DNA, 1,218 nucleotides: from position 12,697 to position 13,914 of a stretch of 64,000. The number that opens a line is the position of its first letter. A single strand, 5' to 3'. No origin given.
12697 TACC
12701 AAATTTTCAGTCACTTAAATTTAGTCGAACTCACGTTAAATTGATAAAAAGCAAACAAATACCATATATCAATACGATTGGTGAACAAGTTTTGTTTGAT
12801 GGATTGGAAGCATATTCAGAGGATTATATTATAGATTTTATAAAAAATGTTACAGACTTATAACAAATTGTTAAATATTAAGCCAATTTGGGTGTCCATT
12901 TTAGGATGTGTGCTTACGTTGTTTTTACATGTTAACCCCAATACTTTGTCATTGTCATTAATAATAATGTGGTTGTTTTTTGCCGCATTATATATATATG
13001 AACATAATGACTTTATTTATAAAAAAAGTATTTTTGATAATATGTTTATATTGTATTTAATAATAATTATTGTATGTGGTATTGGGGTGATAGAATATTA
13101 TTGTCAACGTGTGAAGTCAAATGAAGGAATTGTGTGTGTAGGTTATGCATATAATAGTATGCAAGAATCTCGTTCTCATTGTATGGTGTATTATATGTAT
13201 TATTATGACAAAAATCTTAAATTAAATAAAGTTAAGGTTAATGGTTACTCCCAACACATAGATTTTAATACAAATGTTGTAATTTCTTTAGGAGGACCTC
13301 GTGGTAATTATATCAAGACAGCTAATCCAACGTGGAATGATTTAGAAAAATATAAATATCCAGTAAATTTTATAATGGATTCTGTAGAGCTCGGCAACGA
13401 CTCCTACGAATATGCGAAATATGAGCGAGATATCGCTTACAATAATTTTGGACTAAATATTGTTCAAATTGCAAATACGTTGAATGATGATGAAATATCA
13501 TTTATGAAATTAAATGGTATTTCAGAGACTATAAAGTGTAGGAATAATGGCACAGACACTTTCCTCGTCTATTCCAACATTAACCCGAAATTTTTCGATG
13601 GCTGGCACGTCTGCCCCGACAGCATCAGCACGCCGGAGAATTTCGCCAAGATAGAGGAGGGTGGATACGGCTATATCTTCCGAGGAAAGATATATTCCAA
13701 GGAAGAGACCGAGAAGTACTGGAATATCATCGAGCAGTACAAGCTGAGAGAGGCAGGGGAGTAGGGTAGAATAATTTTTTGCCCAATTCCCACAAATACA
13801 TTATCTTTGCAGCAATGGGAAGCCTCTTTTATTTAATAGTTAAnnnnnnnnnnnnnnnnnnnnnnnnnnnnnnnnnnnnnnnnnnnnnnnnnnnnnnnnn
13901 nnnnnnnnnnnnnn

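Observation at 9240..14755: Accessory island of three promoter-headed units pairing PD-(D/E)XK nucleases with AT-rich multi-TM proteins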

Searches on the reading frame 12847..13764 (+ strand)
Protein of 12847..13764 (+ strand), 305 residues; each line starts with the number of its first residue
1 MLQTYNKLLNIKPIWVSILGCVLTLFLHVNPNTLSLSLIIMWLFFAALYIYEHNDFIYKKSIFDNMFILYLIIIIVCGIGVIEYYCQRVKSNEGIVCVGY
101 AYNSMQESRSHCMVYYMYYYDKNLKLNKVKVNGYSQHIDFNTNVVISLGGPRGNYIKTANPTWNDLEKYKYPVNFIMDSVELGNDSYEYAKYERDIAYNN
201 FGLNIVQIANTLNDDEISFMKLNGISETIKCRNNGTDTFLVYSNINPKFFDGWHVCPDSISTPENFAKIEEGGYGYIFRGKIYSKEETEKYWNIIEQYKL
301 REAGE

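Call 9: search_protein_families(library=pfam, proteins=[window:12847-13764:+], max_evalue=0.01)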
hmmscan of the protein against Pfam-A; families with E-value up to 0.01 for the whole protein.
window:12847-13764:+ (305 aa): 0 families

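Call 10: search_protein_families(library=padloc, proteins=[window:12847-13764:+], max_evalue=0.01)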
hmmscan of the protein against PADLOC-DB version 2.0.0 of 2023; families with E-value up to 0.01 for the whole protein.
window:12847-13764:+ (305 aa): 0 families

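Call 11: search_protein_families(library=ncbifam, proteins=[window:12847-13764:+], max_evalue=1)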
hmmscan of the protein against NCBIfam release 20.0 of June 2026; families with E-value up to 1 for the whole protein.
window:12847-13764:+ (305 aa): 1 family
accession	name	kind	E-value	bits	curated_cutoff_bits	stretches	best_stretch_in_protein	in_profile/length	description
TIGR02854.1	spore_II_GA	equivalog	0.11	11.9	209.55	1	11-106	34-128/293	sigma-E processing peptidase SpoIIGA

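Call 12: search_protein_families(library=pfam, proteins=[window:12847-13764:+], max_evalue=10)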
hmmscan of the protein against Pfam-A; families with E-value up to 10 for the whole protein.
window:12847-13764:+ (305 aa): 2 families
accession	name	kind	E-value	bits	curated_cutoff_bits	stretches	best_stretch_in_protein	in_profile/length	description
PF25484.1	DUF7907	-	0.017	16.1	27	1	184-269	56-136/156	Domain of unknown function (DUF7907)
PF09991.14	DUF2232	-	0.086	12.4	27.8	1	39-96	208-265/290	Predicted membrane protein (DUF2232)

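Call 13: search_protein_families(library=phrogs, proteins=[window:12847-13764:+], max_evalue=0.1)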
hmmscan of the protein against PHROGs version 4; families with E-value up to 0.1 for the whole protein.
window:12847-13764:+ (305 aa): 0 families

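Call 19: find_encoding_contigs(protein=window:12847-13764:+, flank=10000, max_places=8)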
Protein window:12847-13764:+ (305 aa): no gene with exactly this product is on record in the collection.

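Call 20: find_homologous_proteins(query=window:12847-13764:+, max_evalue=0.001)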
Query window:12847-13764:+ (305 aa): 34 proteins with E <= 0.001 among 1119 candidates.
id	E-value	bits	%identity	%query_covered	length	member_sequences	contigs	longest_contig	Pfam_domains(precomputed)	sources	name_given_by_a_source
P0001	1.2e-205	700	100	100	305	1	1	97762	-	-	-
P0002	1.0e-85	306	55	90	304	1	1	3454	-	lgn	-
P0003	1.8e-63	233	46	93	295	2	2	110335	-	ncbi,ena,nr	ncbi:MAG: hypothetical protein IKQ46_03495 [Bacteroidales bacterium]|nr:hypothetical protein [Bacter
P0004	3.8e-63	232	45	98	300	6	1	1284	-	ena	-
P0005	2.7e-61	226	60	61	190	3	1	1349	-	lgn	-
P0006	2.0e-57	213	41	89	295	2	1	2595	-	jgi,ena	-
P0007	5.4e-57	211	46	82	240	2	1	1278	-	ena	-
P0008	2.0e-55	206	41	97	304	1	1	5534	-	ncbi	-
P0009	3.6e-55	205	42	94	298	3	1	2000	-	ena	-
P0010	1.1e-54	204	43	94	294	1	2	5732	-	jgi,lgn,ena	-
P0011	1.1e-54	204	63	49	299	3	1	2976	-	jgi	jgi:hypothetical protein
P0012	5.7e-53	198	53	60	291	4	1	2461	-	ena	-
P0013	1.8e-51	193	65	46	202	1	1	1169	-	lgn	-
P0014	2.5e-51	193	65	48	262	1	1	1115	-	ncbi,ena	-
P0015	1.1e-49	187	57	58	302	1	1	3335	-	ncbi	-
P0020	5.5e-46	175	45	77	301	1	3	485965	-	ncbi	-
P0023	2.9e-44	170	61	45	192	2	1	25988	-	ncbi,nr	ncbi:MAG: hypothetical protein J6T70_18745 [Bacteroidales bacterium]|nr:hypothetical protein [Bacter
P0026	8.6e-42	162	62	46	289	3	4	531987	-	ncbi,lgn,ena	-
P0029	7.1e-40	155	59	40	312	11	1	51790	-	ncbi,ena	-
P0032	3.2e-38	150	62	41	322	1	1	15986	-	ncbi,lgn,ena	-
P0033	2.4e-37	147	54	45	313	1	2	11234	-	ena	-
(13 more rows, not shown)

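Call 21: find_encoding_contigs(protein=P0003, flank=7000, max_places=3)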
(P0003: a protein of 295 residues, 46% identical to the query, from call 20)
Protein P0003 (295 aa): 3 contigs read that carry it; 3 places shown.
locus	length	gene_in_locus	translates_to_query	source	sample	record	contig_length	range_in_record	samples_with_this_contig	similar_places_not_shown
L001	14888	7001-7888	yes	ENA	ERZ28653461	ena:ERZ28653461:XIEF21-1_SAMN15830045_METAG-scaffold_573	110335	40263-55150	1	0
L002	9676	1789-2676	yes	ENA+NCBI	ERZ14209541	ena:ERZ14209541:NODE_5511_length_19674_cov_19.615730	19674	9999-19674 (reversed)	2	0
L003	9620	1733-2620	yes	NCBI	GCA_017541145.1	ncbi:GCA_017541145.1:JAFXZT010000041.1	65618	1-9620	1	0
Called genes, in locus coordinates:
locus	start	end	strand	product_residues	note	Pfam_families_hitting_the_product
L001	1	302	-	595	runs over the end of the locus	PF00488:MutS_V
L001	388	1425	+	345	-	PF10023:Aminopep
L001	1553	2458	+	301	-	PF01118:Semialdhyde_dh (faint), PF01408:GFO_IDH_MocA, PF02629:CoA_binding (weak), PF03807:F420_oxidored (faint), PF13380:CoA_binding_2 (faint), PF16654:DAPDH_C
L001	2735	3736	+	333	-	-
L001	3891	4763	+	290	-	-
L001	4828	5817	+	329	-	PF12784:PDDEXK_2, PF27070:HTH_Rpn_C (weak)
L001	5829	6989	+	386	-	-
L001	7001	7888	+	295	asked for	-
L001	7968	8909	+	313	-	PF12784:PDDEXK_2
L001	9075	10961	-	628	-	PF07498:Rho_N, PF07497:Rho_RNA_bind, PF00006:ATP-synt_ab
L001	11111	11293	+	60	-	-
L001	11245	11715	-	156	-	PF01591:6PF2K (faint), PF13671:AAA_33 (faint)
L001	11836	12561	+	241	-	PF02493:MORN (faint)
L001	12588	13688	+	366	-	PF25917:BSH_RND, PF25973:BSH_CzcB (weak), PF25876:HH_MFP_RND, PF25893:HH_CzcB, PF25944:Beta-barrel_RND, PF25989:YknX_C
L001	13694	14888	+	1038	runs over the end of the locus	PF00873:ACR_tran, PF03176:MMPL, PF02355:SecD_SecF_C (weak), PF03176:MMPL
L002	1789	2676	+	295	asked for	-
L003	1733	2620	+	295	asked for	-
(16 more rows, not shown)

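Call 22: find_encoding_contigs(protein=P0020, flank=7000, max_places=3)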
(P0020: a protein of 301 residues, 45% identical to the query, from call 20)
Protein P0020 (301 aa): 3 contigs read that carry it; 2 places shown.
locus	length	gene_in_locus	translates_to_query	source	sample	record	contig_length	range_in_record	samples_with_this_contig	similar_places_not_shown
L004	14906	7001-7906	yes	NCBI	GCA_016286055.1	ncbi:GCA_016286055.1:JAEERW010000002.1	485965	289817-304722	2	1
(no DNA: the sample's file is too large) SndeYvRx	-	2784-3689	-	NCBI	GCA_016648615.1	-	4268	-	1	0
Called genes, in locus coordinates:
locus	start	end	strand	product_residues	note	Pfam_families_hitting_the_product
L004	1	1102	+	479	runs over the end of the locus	PF01232:Mannitol_dh, PF08125:Mannitol_dh_C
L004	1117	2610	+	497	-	PF08666:SAF (weak), PF04295:GD_AH_second, PF20629:GD_AH_C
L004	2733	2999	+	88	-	PF01197:Ribosomal_L31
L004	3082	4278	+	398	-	PF13562:NTP_transf_4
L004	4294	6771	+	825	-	PF02190:LON_substr_bdg, PF08298:AAA_PrkA (weak), PF00004:AAA, PF07728:AAA_5, PF22667:Lon_lid, PF05362:Lon_C, PF13541:ChlI (faint)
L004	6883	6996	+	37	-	-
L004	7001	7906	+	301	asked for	-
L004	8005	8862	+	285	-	PF12784:PDDEXK_2, PF27070:HTH_Rpn_C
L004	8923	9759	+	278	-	PF10988:DUF2807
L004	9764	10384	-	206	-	PF01300:Sua5_yciO_yrdC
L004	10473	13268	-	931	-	PF00690:Cation_ATPase_N (weak), PF00122:E1-E2_ATPase, PF00702:Hydrolase, PF13246:Cation_ATPase, PF08282:Hydrolase_3 (faint), PF00689:Cation_ATPase_C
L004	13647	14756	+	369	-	-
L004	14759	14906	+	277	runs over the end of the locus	-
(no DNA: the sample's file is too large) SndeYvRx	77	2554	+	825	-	PF02190:LON_substr_bdg, PF08298:AAA_PrkA (weak), PF00004:AAA, PF07728:AAA_5, PF22667:Lon_lid, PF05362:Lon_C, PF13541:ChlI (faint)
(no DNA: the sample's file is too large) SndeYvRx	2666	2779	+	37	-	-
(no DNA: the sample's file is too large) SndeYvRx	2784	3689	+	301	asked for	-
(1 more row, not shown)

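Call 23: find_encoding_contigs(protein=P0026, flank=7000, max_places=4)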
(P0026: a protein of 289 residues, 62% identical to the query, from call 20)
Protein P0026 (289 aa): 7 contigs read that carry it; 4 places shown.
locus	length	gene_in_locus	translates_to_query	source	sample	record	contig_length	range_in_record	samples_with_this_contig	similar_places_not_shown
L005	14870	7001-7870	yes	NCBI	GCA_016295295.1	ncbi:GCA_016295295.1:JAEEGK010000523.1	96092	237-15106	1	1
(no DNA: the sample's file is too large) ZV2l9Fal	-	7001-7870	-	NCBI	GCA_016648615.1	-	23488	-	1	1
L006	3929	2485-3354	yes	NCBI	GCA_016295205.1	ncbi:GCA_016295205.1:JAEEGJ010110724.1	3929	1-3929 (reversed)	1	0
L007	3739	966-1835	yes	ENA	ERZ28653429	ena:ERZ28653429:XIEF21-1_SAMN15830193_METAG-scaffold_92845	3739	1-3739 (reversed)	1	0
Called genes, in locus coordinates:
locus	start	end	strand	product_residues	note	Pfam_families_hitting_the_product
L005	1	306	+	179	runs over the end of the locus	?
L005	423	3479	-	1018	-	PF24807:WD40_CDC20-Fz, PF24814:WD40_Prp19, PF25174:Beta-prop_THOC3, PF25175:Beta-prop_WDR5, PF25173:Beta-prop_WDR3_1st, PF23381:Beta-prop_IFT122_1st, PF24805:EIF3I, PF25172:Beta-prop_WDR3_2nd, +73 more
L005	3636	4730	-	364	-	PF00089:Trypsin, PF13365:Trypsin_2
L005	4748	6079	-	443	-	-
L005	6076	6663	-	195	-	PF01613:Flavin_Reduct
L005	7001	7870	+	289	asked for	-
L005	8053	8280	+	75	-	-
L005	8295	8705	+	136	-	PF01850:PIN, PF13470:PIN_3 (weak)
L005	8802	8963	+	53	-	-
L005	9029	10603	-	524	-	PF09820:AAA-ATPase_like, PF08011:PDDEXK_9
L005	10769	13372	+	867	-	PF02927:CelD_N, PF00759:Glyco_hydro_9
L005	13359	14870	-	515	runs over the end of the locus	PF28550:DUF8436, PF01494:FAD_binding_3 (faint), PF00890:FAD_binding_2 (faint), PF01266:DAO (faint), PF03486:HI0933_like (faint), PF07992:Pyr_redox_2 (faint), PF13738:Pyr_redox_3 (faint), PF21688:FAD-depend_C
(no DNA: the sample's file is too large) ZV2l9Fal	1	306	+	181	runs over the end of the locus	PF01196:Ribosomal_L17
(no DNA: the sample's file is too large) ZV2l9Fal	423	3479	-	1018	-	PF24807:WD40_CDC20-Fz, PF24814:WD40_Prp19, PF25174:Beta-prop_THOC3, PF25175:Beta-prop_WDR5, PF25173:Beta-prop_WDR3_1st, PF23381:Beta-prop_IFT122_1st, PF24805:EIF3I, PF25172:Beta-prop_WDR3_2nd, +73 more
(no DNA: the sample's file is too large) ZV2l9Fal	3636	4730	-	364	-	PF00089:Trypsin, PF13365:Trypsin_2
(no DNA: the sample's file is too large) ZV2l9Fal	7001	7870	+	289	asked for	-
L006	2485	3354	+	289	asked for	-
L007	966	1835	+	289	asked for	-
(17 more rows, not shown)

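Call 24: find_encoding_contigs(protein=P0029, flank=7000, max_places=3)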
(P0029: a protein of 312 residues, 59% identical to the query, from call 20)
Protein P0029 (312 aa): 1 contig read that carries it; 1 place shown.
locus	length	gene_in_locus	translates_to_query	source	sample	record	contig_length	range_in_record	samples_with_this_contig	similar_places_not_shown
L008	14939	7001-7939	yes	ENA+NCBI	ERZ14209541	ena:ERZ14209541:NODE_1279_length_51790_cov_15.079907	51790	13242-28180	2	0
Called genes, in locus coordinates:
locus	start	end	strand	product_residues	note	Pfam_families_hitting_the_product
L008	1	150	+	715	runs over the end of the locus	PF01590:GAF (weak), PF13185:GAF_2, PF13426:PAS_9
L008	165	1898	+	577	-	-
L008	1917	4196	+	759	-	-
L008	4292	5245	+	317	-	PF01522:Polysacc_deac_1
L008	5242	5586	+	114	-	PF13306:LRR_5 (weak)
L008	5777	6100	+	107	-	-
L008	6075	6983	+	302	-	-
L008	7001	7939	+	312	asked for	-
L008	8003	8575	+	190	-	-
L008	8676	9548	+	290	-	PF13310:Virulence_RhuM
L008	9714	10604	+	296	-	PF12784:PDDEXK_2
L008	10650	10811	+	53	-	-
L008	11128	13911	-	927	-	PF17874:TPR_MalT (faint), PF07719:TPR_2 (faint), PF13424:TPR_12 (weak), PF00512:HisKA, PF02518:HATPase_c, PF00072:Response_reg, PF12833:HTH_18, PF00165:HTH_AraC, +3 more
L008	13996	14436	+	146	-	-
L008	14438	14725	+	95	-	PF19335:HMBD (weak)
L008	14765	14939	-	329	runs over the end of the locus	PF01595:CNNM, PF00571:CBS (faint)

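Call 53: find_encoding_contigs(protein=P0023, flank=7000, max_places=3)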
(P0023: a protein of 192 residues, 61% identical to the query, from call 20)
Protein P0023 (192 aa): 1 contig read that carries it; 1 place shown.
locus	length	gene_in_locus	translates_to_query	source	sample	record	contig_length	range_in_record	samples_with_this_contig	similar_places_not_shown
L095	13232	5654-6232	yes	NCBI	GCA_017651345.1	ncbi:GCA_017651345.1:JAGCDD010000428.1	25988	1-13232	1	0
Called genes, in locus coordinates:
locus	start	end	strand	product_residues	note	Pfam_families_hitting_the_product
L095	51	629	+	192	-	PF21349:RUBY_RBDX, PF00210:Ferritin (faint), PF02915:Rubrerythrin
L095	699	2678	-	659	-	PF03629:SASA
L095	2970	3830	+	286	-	PF01634:HisG, PF08029:HisG_C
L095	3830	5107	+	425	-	PF00815:Histidinol_dh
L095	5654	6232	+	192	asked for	-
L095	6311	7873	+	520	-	PF09820:AAA-ATPase_like, PF08011:PDDEXK_9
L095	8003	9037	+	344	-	PF00155:Aminotran_1_2, PF01053:Cys_Met_Meta_PP (faint), PF00266:Aminotran_5 (weak)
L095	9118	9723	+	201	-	PF13306:LRR_5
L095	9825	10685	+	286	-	PF01582:TIR (weak), PF13676:TIR_2 (weak)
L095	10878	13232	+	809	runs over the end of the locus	PF00933:Glyco_hydro_3, PF01915:Glyco_hydro_3_C, PF14310:Fn3-like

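Call 54: find_encoding_contigs(protein=P0032, flank=7000, max_places=3)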
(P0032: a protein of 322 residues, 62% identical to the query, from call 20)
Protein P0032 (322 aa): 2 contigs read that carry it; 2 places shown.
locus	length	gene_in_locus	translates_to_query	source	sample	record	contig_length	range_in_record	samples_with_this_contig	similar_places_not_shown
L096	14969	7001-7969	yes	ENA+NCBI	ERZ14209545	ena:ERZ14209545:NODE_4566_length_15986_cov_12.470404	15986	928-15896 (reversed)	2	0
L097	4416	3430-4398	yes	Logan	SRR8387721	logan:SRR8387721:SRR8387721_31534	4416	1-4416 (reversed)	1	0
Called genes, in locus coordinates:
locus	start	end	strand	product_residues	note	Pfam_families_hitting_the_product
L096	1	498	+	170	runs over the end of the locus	PF18050:Cyclophil_like2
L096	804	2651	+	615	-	PF17201:Cache_3-Cache_2, PF17202:sCache_3_3, PF00015:MCPsignal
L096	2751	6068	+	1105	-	-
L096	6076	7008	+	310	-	-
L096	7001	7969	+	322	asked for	-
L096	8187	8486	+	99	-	-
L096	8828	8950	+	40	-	-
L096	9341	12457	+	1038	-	PF13620:CarboxypepD_reg, PF13715:CarbopepD_reg_2, PF07715:Plug, PF00593:TonB_dep_Rec_b-barrel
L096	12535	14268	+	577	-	PF14322:SusD-like_3, PF07980:SusD_RagB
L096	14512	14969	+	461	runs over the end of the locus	?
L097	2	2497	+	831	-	?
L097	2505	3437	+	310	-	-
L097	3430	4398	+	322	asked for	-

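Call 55: find_encoding_contigs(protein=P0033, flank=7000, max_places=3)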
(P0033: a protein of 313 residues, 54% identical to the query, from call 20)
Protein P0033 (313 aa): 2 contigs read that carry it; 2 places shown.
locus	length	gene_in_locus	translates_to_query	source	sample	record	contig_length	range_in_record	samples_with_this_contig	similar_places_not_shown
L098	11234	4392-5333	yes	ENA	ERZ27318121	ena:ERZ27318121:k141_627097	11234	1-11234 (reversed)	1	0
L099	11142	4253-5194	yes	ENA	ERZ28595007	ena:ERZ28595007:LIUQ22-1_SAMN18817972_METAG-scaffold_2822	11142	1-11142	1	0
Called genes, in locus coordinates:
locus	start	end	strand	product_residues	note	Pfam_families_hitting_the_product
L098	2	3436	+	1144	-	?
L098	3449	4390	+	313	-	-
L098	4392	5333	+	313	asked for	-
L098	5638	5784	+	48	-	-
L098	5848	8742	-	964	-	PF00675:Peptidase_M16, PF05193:Peptidase_M16_C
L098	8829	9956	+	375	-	PF04055:Radical_SAM, PF19288:CofH_C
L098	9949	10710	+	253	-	PF00753:Lactamase_B, PF23023:Anti-Pycsar_Apyc1 (weak), PF12706:Lactamase_B_2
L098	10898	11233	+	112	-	?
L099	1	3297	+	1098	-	?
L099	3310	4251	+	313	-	-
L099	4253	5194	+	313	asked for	-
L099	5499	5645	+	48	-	-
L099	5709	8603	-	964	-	PF00675:Peptidase_M16, PF05193:Peptidase_M16_C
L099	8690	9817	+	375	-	PF04055:Radical_SAM, PF19288:CofH_C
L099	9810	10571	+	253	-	PF00753:Lactamase_B, PF23023:Anti-Pycsar_Apyc1 (weak), PF12706:Lactamase_B_2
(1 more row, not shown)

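Call 56: search_protein_families(library=pfam, proteins=[L096:2751-6068:+, L096:6076-7008:+, L098:2-3436:+, L098:3449-4390:+, L008:165-1898:+, L008:1917-4196:+, L008:6075-6983:+, L008:8003-8575:+, L001:5829-6989:+, L001:3891-4763:+], max_evalue=0.01)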
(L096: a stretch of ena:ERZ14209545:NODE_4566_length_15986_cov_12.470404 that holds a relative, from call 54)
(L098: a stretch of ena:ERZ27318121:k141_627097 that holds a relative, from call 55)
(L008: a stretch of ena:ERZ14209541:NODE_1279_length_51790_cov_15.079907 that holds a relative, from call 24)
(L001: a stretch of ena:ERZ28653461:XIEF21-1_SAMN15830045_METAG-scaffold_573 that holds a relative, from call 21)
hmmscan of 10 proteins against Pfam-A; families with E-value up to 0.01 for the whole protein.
L096:2751-6068:+ (1105 aa): 0 families

L096:6076-7008:+ (310 aa): 1 family
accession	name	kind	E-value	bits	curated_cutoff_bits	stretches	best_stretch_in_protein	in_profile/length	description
PF21270.2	SOGP_4th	-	0.0017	19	27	0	166-219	34-90/90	Glycoside phosphorylase C-terminal domain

L098:2-3436:+ (1144 aa): 0 families

L098:3449-4390:+ (313 aa): 0 families

L008:165-1898:+ (577 aa): 1 family
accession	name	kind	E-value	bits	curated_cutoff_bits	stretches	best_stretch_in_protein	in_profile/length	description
PF07661.19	MORN_2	-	1.2e-33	111.6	29.6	1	177-198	1-22/22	MORN repeat variant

L008:1917-4196:+ (759 aa): 0 families

L008:6075-6983:+ (302 aa): 1 family
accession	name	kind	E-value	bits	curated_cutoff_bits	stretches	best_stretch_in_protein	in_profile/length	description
PF19529.4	DUF6057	-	0.0018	17.7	29.8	1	23-144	167-304/569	Family of unknown function (DUF6057)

L008:8003-8575:+ (190 aa): 0 families

L001:5829-6989:+ (386 aa): 0 families

L001:3891-4763:+ (290 aa): 0 families

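Call 60: search_protein_families(library=padloc, proteins=[L096:2751-6068:+, L098:2-3436:+, L096:6076-7008:+, L096:7001-7969:+, L001:5829-6989:+, L008:1917-4196:+, L008:165-1898:+], max_evalue=0.01)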
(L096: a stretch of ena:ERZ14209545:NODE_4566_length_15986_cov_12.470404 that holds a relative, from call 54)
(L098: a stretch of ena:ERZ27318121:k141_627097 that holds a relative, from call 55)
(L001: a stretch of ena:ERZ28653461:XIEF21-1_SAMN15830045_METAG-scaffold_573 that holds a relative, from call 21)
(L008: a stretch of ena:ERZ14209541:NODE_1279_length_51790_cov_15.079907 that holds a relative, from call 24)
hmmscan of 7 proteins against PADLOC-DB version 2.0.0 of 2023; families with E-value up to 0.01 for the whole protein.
L096:2751-6068:+ (1105 aa): 0 families

L098:2-3436:+ (1144 aa): 0 families

L096:6076-7008:+ (310 aa): 0 families

L096:7001-7969:+ (322 aa): 0 families

L001:5829-6989:+ (386 aa): 0 families

L008:1917-4196:+ (759 aa): 0 families

L008:165-1898:+ (577 aa): 0 families

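Call 61: search_protein_families(library=ncbifam, proteins=[L096:2751-6068:+, L098:2-3436:+, L096:6076-7008:+, L001:5829-6989:+, L008:1917-4196:+], max_evalue=0.1)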
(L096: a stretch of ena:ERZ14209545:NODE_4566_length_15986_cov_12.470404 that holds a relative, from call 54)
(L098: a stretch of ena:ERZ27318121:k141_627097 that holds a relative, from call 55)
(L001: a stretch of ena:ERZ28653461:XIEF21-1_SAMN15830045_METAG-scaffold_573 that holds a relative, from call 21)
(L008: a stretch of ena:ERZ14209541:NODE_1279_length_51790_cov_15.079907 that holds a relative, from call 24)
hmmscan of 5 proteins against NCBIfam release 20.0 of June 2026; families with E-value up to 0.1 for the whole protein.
L096:2751-6068:+ (1105 aa): 0 families

L098:2-3436:+ (1144 aa): 1 family
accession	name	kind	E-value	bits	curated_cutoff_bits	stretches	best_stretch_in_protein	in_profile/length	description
NF038115.1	SVAGG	subfamily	0.0034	16.5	150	0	233-327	119-210/407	SVAGG family GlyGly-CTERM protein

L096:6076-7008:+ (310 aa): 1 family
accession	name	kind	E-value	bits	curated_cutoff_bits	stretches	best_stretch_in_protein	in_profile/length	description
NF041710.1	UDPacetylman_taseTarA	equivalog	0.013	15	350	1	193-298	85-184/247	N-acetylglucosaminyldiphosphoundecaprenol N-acetyl-beta-D-mannosaminyltransferase TarA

L001:5829-6989:+ (386 aa): 1 family
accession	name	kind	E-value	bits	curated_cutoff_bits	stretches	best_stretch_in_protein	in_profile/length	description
TIGR01828.1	pyru_phos_dikin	equivalog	0.087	10.8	843.45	0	55-90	754-789/865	pyruvate, phosphate dikinase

L008:1917-4196:+ (759 aa): 0 families
